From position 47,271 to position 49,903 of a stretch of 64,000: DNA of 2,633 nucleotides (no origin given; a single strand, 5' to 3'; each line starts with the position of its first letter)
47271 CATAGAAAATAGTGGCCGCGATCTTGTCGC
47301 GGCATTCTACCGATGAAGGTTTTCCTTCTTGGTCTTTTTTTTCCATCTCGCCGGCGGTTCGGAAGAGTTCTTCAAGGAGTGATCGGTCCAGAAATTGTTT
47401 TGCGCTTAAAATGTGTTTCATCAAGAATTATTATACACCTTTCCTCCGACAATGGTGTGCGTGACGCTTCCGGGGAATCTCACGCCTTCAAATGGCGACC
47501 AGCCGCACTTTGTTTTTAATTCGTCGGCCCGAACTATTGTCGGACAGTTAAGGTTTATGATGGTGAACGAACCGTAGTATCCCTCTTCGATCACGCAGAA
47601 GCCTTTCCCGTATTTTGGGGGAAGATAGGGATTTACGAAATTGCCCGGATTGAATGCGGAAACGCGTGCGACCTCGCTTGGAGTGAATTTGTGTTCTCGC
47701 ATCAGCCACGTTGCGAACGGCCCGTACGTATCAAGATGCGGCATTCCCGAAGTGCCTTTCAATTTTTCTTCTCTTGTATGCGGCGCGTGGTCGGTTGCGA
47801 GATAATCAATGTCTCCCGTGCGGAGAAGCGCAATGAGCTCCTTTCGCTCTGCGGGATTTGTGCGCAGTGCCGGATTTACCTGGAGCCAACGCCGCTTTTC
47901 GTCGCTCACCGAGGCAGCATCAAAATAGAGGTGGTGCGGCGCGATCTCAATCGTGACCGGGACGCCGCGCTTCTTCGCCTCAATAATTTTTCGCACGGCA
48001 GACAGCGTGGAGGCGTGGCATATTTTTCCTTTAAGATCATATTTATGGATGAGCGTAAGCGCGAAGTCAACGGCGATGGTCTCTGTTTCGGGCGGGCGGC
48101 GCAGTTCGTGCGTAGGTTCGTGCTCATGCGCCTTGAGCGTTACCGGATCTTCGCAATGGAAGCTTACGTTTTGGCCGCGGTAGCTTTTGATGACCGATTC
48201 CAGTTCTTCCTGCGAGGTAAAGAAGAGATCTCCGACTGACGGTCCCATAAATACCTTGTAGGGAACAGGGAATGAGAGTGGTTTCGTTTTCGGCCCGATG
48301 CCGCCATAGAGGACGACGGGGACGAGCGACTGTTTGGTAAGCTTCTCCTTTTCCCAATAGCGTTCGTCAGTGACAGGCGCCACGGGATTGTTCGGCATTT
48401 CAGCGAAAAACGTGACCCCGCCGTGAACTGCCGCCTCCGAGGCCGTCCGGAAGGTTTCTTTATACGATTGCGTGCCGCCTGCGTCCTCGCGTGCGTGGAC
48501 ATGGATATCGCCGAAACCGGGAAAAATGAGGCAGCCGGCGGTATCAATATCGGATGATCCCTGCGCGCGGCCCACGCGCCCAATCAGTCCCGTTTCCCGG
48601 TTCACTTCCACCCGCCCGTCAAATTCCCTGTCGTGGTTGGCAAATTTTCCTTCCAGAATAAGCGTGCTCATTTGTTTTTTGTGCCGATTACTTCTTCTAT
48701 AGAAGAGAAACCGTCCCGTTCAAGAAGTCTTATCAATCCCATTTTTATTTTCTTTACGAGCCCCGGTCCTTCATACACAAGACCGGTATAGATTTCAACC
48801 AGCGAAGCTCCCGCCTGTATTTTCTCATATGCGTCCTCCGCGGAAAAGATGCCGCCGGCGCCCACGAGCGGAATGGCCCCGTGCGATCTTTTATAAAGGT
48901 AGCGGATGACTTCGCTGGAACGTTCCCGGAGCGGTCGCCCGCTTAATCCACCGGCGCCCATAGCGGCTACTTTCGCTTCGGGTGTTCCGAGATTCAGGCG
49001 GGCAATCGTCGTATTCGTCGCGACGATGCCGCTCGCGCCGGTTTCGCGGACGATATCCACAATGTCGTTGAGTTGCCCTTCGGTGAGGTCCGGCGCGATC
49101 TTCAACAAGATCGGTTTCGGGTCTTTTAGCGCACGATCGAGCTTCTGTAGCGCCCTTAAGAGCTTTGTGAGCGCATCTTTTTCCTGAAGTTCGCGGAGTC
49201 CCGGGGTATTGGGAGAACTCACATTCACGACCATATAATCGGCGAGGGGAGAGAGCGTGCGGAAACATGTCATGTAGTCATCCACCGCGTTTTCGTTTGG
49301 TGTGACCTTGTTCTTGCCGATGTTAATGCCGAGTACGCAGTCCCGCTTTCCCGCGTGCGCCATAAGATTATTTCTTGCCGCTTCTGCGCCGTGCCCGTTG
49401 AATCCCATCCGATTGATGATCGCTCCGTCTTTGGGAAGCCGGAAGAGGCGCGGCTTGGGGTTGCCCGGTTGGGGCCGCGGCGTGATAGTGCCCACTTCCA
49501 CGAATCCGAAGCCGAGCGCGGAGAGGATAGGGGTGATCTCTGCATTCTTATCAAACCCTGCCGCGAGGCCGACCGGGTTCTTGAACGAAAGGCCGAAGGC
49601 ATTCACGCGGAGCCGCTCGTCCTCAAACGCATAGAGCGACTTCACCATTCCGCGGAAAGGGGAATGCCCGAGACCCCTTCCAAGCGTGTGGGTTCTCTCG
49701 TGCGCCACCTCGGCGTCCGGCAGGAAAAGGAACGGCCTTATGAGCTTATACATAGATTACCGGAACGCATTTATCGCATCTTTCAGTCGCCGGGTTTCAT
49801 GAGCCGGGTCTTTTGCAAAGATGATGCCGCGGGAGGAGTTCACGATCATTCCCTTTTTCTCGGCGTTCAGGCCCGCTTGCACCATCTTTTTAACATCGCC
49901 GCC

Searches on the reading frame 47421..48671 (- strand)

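Call 60: search_protein_families(library=pfam, proteins=[window:47421-48671:-], max_evalue=0.0001)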
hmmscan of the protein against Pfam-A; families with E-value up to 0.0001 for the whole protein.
window:47421-48671:- (416 aa): 1 family
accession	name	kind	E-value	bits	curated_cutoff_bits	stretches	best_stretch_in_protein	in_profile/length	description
PF01979.26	Amidohydro_1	-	7.6e-12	45.6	25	1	49-96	2-60/345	Amidohydrolase family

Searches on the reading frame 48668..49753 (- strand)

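Call 60: search_protein_families(library=pfam, proteins=[window:48668-49753:-], max_evalue=0.0001)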
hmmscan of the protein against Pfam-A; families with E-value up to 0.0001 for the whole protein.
window:48668-49753:- (361 aa): 1 family
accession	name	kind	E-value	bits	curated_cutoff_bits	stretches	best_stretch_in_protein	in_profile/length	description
PF01180.27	DHO_dh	-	3.2e-91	306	27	1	48-344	2-291/291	Dihydroorotate dehydrogenase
